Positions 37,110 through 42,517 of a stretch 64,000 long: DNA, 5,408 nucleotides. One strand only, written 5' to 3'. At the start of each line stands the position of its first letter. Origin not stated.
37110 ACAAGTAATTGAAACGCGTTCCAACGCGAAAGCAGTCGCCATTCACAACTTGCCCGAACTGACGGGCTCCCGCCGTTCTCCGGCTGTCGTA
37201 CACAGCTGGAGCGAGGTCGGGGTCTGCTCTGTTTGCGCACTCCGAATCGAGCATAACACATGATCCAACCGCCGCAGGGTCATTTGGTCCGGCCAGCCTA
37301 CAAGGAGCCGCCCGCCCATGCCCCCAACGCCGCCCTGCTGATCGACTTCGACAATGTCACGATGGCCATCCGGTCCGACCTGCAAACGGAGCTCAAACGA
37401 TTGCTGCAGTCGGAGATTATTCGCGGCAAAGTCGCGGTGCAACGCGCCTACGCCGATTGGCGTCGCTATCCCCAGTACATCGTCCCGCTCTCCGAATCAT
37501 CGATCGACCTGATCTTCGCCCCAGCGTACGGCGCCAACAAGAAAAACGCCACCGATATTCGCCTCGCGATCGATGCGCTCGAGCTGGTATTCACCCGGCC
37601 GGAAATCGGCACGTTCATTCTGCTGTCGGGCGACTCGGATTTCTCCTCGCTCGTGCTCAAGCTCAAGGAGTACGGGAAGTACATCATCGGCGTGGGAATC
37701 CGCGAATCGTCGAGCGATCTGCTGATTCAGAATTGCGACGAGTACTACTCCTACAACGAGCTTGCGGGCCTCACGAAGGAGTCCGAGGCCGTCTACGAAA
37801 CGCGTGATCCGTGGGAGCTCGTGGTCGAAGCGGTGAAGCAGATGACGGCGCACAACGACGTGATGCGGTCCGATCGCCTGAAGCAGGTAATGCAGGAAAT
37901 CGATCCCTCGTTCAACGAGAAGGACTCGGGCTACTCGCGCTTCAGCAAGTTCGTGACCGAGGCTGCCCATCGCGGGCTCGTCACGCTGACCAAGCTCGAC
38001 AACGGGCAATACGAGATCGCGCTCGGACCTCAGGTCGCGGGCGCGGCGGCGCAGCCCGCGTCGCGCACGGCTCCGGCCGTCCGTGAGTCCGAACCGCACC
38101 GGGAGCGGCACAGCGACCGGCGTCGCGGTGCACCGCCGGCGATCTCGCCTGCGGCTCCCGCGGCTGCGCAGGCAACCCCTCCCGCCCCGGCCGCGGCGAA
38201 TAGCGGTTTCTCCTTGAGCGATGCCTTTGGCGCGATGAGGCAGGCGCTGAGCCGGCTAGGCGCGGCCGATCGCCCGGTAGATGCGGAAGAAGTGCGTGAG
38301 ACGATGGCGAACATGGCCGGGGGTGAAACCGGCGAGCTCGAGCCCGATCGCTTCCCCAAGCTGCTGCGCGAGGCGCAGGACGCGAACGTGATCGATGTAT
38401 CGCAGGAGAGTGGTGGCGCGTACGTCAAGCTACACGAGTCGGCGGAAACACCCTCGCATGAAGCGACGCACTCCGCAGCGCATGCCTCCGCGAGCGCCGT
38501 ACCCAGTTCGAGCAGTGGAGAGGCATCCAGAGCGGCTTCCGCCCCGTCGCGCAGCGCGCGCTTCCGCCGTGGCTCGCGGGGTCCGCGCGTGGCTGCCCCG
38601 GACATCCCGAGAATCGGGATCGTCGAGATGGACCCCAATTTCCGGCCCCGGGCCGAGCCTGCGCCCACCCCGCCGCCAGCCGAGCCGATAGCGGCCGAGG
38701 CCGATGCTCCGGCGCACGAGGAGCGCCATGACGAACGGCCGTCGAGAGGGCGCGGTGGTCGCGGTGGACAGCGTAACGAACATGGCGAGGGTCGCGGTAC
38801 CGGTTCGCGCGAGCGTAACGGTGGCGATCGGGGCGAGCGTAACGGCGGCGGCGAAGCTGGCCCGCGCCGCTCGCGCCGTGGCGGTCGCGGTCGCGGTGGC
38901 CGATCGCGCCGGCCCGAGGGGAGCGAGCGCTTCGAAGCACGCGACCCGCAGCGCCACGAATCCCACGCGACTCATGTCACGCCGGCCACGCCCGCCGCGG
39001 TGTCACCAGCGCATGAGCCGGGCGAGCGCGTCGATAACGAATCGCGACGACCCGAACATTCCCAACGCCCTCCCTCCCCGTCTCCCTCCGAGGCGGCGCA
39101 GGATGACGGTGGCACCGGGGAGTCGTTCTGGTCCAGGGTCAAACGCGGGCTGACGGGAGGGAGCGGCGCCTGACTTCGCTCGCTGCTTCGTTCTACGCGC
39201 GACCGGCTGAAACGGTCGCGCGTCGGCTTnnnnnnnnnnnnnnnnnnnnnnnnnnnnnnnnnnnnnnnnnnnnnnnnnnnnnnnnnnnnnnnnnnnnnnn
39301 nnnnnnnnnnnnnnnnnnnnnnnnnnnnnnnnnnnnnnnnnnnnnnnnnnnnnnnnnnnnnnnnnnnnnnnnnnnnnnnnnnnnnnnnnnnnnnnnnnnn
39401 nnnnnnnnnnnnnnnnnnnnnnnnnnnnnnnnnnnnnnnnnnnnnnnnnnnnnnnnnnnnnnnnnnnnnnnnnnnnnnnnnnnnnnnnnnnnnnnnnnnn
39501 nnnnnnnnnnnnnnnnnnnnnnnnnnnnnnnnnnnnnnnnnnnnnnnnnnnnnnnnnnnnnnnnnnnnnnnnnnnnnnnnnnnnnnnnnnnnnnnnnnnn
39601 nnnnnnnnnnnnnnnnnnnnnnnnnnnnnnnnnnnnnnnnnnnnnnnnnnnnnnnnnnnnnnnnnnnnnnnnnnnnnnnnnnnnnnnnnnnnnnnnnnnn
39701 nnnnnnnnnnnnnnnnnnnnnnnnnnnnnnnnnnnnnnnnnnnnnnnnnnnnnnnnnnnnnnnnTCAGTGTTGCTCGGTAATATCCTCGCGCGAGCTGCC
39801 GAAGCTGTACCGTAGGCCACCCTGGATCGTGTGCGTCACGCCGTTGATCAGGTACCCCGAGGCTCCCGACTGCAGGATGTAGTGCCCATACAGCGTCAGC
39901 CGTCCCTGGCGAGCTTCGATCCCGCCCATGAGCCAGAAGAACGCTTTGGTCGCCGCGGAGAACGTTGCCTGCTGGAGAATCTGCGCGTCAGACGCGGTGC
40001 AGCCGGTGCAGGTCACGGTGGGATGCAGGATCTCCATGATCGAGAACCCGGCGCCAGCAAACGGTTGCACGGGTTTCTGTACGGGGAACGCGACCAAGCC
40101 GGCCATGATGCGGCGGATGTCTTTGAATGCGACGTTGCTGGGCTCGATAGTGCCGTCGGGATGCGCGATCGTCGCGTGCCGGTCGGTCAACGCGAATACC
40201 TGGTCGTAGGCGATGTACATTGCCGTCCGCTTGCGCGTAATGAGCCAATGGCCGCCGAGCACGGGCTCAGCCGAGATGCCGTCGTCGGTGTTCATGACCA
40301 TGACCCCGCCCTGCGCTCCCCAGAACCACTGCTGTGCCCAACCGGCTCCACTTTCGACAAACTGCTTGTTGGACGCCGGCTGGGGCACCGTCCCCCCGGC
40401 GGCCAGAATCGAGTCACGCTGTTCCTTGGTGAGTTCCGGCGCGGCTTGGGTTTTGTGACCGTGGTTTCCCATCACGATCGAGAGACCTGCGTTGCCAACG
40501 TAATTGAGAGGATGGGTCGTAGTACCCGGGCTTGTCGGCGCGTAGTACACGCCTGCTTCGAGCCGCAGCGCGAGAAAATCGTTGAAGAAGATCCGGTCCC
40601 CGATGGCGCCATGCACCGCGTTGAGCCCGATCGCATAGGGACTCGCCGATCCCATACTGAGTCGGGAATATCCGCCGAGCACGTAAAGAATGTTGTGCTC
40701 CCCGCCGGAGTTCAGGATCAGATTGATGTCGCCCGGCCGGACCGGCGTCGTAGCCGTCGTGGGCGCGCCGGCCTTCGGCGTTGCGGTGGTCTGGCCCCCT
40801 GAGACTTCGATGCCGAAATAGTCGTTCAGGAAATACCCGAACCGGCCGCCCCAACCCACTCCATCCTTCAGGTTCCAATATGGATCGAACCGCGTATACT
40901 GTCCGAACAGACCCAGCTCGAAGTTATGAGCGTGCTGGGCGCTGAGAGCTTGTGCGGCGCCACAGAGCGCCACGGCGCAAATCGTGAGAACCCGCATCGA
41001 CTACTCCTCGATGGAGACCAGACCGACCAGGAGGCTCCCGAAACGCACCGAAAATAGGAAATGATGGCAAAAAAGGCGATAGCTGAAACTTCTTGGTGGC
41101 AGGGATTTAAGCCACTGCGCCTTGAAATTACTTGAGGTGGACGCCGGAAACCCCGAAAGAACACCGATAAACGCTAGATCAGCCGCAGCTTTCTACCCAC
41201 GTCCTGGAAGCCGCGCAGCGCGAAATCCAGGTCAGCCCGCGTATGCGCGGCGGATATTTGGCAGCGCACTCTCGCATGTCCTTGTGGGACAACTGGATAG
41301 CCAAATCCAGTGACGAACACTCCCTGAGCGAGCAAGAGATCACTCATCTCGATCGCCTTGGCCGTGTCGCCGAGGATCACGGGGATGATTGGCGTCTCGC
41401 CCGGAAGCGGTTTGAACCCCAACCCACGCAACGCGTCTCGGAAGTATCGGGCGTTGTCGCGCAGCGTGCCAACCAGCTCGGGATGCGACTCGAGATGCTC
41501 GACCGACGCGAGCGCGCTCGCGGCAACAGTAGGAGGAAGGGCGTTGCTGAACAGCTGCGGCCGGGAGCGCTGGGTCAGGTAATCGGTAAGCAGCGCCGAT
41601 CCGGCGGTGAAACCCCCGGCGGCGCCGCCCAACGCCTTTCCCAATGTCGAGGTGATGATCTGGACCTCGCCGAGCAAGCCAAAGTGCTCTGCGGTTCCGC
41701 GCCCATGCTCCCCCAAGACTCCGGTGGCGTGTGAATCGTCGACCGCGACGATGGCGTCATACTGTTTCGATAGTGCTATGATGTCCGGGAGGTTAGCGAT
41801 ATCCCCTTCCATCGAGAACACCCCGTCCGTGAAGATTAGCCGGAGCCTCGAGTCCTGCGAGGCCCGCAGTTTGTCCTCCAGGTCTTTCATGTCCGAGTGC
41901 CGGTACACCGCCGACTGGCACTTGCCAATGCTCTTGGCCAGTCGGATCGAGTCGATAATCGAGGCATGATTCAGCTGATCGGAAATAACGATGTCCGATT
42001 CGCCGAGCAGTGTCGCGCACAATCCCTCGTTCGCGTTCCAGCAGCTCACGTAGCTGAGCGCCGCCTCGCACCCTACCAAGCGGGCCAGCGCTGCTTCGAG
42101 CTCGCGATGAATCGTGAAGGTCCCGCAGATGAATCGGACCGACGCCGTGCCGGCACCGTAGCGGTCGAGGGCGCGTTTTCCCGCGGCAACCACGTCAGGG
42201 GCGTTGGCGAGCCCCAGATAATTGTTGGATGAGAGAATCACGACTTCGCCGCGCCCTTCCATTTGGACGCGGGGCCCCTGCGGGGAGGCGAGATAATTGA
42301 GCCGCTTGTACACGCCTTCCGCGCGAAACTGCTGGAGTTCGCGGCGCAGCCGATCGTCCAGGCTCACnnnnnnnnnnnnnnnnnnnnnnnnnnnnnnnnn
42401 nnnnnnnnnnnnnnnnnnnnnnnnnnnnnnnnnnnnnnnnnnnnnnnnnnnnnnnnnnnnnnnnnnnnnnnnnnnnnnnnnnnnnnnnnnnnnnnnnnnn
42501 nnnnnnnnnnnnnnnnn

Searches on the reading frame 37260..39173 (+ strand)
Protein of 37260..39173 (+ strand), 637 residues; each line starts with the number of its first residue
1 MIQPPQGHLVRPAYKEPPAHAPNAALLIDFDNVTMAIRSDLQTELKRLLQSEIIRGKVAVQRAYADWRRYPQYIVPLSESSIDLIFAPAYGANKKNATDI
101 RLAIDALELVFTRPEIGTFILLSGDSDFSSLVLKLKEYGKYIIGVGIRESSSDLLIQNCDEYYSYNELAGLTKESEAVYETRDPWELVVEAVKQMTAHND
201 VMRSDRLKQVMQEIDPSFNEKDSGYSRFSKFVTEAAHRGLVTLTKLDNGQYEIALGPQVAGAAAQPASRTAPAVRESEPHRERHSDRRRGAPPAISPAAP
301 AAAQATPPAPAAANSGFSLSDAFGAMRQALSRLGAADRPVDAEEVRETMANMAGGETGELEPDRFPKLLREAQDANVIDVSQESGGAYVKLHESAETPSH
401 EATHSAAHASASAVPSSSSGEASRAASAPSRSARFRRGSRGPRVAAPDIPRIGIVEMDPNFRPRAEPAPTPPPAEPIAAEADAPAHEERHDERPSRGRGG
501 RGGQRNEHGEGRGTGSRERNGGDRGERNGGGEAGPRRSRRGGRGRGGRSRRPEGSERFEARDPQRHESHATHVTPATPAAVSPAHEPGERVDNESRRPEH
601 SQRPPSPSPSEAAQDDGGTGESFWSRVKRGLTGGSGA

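Call 84: search_protein_families(library=pfam, proteins=[window:37260-39173:+], max_evalue=0.00001)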
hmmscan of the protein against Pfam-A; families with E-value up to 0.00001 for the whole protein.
window:37260-39173:+ (637 aa): 1 family
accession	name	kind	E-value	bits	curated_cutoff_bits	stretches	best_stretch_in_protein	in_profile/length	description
PF01936.24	NYN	-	1.9e-25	90.5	24.2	1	24-164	2-143/145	NYN domain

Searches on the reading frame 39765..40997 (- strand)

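Call 84: search_protein_families(library=pfam, proteins=[window:39765-40997:-], max_evalue=0.00001)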
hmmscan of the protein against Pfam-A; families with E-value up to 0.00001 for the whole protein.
window:39765-40997:- (410 aa): 1 family
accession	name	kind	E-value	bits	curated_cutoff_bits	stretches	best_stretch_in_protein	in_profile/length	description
PF13505.12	OMP_b-brl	-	5.2e-08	33.7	28.7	1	6-153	2-155/175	Outer membrane protein beta-barrel domain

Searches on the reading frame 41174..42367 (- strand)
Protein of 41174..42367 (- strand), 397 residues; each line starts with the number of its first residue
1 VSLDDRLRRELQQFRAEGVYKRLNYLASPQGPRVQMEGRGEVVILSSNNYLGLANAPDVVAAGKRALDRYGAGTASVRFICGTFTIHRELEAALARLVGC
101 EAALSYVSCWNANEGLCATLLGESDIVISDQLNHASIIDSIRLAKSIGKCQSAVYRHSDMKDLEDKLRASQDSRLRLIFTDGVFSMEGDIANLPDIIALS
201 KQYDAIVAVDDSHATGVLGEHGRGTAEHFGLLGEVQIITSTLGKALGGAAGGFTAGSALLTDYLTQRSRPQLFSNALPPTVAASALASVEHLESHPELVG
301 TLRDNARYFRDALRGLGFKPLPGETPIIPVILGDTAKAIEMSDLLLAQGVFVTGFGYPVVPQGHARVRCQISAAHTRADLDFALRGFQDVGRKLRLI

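Call 84: search_protein_families(library=pfam, proteins=[window:41174-42367:-], max_evalue=0.00001)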
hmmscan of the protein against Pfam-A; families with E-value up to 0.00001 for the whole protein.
window:41174-42367:- (397 aa): 1 family
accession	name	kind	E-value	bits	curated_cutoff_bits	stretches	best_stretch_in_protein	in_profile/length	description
PF00155.27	Aminotran_1_2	-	2.3e-52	178.8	19.7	1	41-385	2-359/361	Aminotransferase class I and II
